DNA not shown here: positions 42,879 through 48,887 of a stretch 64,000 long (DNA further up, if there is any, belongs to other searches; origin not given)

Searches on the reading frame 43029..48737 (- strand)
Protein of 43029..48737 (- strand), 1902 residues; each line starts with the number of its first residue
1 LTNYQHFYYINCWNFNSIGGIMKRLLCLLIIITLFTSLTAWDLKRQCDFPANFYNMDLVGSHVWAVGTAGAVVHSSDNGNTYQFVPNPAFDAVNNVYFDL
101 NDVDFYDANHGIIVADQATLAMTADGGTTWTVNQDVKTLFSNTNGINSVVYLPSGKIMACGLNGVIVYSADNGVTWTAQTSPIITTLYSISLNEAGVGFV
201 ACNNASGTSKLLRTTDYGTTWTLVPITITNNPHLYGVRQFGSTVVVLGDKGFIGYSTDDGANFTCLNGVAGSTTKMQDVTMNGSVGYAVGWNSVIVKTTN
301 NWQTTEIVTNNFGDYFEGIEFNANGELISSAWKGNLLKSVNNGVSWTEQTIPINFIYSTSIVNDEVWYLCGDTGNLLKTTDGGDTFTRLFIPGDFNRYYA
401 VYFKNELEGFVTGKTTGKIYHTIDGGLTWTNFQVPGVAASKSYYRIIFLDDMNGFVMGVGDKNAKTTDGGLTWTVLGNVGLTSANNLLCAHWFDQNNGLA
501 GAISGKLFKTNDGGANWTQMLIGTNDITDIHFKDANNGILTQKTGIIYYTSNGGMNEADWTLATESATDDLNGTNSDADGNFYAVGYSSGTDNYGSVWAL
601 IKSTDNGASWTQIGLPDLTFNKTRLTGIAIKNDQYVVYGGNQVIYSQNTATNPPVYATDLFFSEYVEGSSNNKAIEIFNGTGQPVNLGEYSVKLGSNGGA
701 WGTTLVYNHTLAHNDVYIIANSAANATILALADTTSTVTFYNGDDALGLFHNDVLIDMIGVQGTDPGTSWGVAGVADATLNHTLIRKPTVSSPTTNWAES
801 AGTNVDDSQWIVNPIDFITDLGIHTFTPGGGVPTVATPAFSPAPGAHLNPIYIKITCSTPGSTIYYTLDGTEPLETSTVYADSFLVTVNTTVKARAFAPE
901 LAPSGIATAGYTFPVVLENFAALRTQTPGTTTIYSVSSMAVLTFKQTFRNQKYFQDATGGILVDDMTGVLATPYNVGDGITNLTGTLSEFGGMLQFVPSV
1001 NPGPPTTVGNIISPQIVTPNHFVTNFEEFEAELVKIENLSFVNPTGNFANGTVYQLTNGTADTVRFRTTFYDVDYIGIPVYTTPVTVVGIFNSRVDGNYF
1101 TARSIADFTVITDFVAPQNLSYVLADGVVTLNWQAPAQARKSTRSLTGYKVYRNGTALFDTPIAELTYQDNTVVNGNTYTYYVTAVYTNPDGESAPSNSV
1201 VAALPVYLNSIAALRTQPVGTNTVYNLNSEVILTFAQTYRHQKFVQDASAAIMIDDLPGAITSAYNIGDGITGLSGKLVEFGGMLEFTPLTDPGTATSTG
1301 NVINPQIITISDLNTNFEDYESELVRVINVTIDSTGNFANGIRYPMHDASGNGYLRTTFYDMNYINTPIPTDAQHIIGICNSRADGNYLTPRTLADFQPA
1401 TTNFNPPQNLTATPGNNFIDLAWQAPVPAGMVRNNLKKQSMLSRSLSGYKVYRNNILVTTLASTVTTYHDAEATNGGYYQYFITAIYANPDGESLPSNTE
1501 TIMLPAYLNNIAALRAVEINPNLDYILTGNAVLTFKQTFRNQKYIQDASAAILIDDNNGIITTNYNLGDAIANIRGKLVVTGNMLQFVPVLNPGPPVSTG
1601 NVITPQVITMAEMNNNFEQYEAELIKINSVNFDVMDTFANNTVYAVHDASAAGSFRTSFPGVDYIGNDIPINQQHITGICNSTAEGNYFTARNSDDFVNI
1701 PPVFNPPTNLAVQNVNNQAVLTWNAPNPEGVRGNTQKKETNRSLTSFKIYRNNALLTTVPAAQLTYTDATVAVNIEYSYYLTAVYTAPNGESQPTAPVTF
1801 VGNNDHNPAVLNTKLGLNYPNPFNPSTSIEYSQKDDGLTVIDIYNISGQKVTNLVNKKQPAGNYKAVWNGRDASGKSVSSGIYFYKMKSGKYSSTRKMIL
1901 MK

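Call 17: search_protein_families(library=pfam, proteins=[window:43029-48737:-])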
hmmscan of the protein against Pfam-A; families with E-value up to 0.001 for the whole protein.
window:43029-48737:- (1902 aa): 13 families
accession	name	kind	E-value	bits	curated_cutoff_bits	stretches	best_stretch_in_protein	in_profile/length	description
PF14870.12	PSII_BNR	-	1.5e-27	97.1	27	3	440-586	17-163/303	Photosynthesis system II assembly factor YCF48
PF18942.5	DUF5689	-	4.4e-18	66.4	28.6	2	947-1107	40-216/217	Family of unknown function (DUF5689)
PF15902.12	Sortilin-Vps10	-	6.4e-15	55.3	33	0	375-473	2-109/446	Sortilin, neurotensin receptor 3,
PF13290.12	CHB_HEX_C_1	-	1.2e-14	54.4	22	1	842-907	1-66/67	Chitobiase/beta-hexosaminidase C-terminal domain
PF13287.12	Fn3_assoc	-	1.9e-14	54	23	1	853-910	1-58/59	Fn3 associated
PF00932.25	LTD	-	2.5e-11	44.4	34.3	1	658-761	6-107/109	Lamin Tail Domain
PF18370.7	RGI_lyase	-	4.5e-08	33.8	27.8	0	1129-1191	19-76/86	Rhamnogalacturonan I lyases beta-sheet domain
PF18962.6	Por_Secre_tail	-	1.8e-07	31.8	27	1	1819-1899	2-74/75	Secretion system C-terminal sorting domain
PF13860.13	FlgD_ig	-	2.3e-07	31.1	27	1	1840-1889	26-75/79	FlgD Ig-like domain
PF02012.26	BNR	-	0.00036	20.5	27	0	168-177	2-11/12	BNR/Asp-box repeat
PF03174.19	CHB_HEX_C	-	0.00052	20.3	23.6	0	842-898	15-67/76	Chitobiase/beta-hexosaminidase C-terminal domain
PF13088.12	BNR_2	-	0.00053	19.9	31.4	0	121-232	85-209/277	BNR repeat-like domain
PF13585.12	CHU_C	-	0.00059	20.4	27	1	1839-1892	29-76/86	CHU_C Type IX secretion signal domain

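Call 46: find_homologous_proteins(query=window:43029-48737:-, max_evalue=1e-20)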
Query window:43029-48737:- (1902 aa): 603 proteins with E <= 1e-20 among 8000 candidates; the best 120 are listed.
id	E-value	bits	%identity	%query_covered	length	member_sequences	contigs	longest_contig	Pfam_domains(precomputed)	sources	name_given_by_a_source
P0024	0.0e+0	1651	51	78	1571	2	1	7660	PF00932.26,PF13287.13,PF18962.8,PF13290.14,PF14870.13,PF13860.13,PF02012.27,PF15902.13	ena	-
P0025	0.0e+0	1638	50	78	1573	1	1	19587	PF13585.13,PF00932.26,PF13287.13,PF18962.8,PF13290.14,PF14870.13,PF13860.13,PF02012.27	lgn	-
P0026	0.0e+0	1606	49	78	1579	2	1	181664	PF00932.26,PF13287.13,PF18962.8,PF13290.14,PF14870.13,PF13860.13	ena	-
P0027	0.0e+0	1592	56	62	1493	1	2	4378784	PF13585.13,PF00932.26,PF13287.13,PF18962.8,PF13290.14,PF14870.13,PF13860.13,PF15902.13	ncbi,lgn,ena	-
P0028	0.0e+0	1589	45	62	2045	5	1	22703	PF00932.26,PF13287.13,PF18962.8,PF13290.14,PF14870.13,PF13860.13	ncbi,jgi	ncbi:MAG: chitobiase/beta-hexosaminidase C-terminal domain-containing protein [Candidatus Cloacimona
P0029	0.0e+0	1569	55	63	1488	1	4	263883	PF00932.26,PF13287.13,PF18962.8,PF13290.14,PF18370.8,PF14870.13,PF25833.1,PF13860.13,PF02012.27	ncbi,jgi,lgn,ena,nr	ncbi:MAG TPA: YCF48-related protein [Candidatus Cloacimonadota bacterium]|nr:YCF48-related protein [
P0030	0.0e+0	1561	48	78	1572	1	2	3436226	PF00932.26,PF13287.13,PF18962.8,PF13290.14,PF14870.13,PF18942.6,PF13860.13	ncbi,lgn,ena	-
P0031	0.0e+0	1548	55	61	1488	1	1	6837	PF00932.26,PF13287.13,PF18962.8,PF13290.14,PF18370.8,PF14870.13,PF18942.6,PF13860.13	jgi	jgi:photosystem II stability/assembly factor-like uncharacterized protein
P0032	0.0e+0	1533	48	78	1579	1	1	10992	PF00932.26,PF13287.13,PF18962.8,PF13290.14,PF14870.13,PF18942.6,PF13860.13,PF15902.13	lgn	-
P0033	0.0e+0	1451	45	79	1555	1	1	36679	PF00932.26,PF13287.13,PF18962.8,PF13290.14,PF14870.13,PF13860.13,PF15902.13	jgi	-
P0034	0.0e+0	1447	46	79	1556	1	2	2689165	PF00932.26,PF13287.13,PF18962.8,PF13290.14,PF14870.13,PF18942.6,PF13860.13,PF02012.27,PF15902.13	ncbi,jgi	jgi:photosystem II stability/assembly factor-like uncharacterized protein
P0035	0.0e+0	1438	46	80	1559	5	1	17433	PF00932.26,PF13287.13,PF18962.8,PF13290.14,PF14870.13,PF13860.13,PF15902.13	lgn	-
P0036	0.0e+0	1415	46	78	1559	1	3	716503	PF00932.26,PF13287.13,PF18962.8,PF13290.14,PF14870.13,PF18942.6,PF13860.13,PF02012.27,PF15902.13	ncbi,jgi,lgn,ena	-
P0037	0.0e+0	1415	45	78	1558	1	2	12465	PF00932.26,PF13287.13,PF18962.8,PF13290.14,PF14870.13,PF13860.13,PF15902.13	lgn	-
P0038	0.0e+0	1354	52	62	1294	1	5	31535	PF00932.26,PF13287.13,PF18962.8,PF13290.14,PF14870.13,PF18942.6,PF13860.13,PF02012.27,PF15902.13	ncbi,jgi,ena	-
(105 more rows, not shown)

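Call 47: find_encoding_contigs(protein=P0027, flank=10000, max_places=3)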
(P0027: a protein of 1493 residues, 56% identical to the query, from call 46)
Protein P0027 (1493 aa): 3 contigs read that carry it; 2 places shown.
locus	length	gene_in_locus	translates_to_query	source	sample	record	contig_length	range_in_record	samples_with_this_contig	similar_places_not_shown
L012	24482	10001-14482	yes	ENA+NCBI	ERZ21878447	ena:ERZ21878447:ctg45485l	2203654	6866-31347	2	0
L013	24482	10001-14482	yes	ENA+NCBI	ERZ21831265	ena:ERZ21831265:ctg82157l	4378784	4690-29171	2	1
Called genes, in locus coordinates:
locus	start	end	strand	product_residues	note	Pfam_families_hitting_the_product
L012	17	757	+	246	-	PF02405:MlaE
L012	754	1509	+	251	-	PF02463:SMC_N (weak), PF00005:ABC_tran, PF13304:AAA_21 (weak)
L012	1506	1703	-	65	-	-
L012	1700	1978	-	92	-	-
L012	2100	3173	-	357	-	PF18990:DUF5723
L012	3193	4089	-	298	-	-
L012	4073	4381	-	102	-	-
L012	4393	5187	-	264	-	-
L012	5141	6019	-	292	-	PF07690:MFS_1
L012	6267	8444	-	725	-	PF13328:HD_4, PF01966:HD, PF04607:RelA_SpoT, PF02824:TGS, PF19296:RelA_AH (weak), PF28438:RelA_RIS, PF13291:ACT_4 (weak)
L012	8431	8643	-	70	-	-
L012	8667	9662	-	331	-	PF01699:Na_Ca_ex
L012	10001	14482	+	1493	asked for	PF15902:Sortilin-Vps10 (faint), PF14870:PSII_BNR, PF00932:LTD, PF13585:CHU_C (faint), PF13290:CHB_HEX_C_1, PF13287:Fn3_assoc, PF13860:FlgD_ig, PF18962:Por_Secre_tail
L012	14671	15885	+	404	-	PF08245:Mur_ligase_M (weak)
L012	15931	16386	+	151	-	PF14102:Caps_synth_CapC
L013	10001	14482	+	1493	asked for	PF15902:Sortilin-Vps10 (faint), PF14870:PSII_BNR, PF00932:LTD, PF13585:CHU_C (faint), PF13290:CHB_HEX_C_1, PF13287:Fn3_assoc, PF13860:FlgD_ig, PF18962:Por_Secre_tail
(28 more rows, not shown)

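Call 48: find_encoding_contigs(protein=P0025, flank=10000, max_places=3)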
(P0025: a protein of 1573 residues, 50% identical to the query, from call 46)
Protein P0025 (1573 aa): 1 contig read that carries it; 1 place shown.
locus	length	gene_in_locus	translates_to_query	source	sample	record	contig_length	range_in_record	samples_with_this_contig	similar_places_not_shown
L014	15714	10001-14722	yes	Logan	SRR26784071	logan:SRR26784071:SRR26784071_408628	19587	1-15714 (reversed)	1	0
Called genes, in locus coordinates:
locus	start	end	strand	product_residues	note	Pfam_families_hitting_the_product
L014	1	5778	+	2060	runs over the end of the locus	-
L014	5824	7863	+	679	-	PF01136:Peptidase_U32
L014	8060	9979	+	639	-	PF01839:FG-GAP (faint), PF13517:FG-GAP_3, PF13860:FlgD_ig, PF18962:Por_Secre_tail (weak)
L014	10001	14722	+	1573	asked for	PF02012:BNR (faint), PF14870:PSII_BNR (weak), PF00932:LTD, PF13585:CHU_C (faint), PF13290:CHB_HEX_C_1, PF13287:Fn3_assoc, PF13290:CHB_HEX_C_1, PF13860:FlgD_ig, +1 more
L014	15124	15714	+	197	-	?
